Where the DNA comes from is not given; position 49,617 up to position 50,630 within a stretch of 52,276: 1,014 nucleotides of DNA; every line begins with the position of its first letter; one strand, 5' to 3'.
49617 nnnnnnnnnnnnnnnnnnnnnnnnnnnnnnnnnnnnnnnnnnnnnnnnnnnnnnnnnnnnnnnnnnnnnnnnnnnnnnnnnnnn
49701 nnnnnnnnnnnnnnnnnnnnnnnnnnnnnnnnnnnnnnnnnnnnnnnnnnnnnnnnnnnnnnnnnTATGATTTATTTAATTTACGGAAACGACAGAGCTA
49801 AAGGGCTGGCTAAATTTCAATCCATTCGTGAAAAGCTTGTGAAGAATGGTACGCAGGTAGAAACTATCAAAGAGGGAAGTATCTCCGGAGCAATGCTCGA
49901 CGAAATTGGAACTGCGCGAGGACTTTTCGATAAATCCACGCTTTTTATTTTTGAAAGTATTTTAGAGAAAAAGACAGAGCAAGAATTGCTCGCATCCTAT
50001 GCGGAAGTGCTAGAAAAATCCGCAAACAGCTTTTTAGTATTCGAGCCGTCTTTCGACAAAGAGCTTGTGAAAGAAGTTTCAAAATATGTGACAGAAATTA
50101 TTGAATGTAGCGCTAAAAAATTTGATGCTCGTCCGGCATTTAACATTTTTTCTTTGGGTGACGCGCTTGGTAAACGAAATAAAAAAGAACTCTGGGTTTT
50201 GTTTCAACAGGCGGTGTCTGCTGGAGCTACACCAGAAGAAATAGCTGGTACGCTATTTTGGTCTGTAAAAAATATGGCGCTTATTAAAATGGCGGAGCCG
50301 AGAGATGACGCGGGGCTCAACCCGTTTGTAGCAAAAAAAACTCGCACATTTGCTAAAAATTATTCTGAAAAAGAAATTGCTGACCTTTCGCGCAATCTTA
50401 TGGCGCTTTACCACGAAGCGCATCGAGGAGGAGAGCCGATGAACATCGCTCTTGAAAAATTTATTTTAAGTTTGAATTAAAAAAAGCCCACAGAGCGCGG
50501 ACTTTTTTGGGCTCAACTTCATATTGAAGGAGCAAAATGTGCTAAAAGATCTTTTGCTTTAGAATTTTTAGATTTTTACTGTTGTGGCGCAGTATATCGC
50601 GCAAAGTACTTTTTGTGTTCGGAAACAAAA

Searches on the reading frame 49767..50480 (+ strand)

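Call 62: search_protein_families(library=pfam, max_evalue=0.001, proteins=[window:49767-50480:+])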
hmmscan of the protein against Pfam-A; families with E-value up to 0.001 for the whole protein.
window:49767-50480:+ (237 aa): 1 family
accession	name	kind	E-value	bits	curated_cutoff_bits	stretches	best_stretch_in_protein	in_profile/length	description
PF21694.2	DNA_pol3_delta_C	-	1.2e-06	29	27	1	126-235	3-120/121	DNA polymerase III delta subunit, C-terminal domain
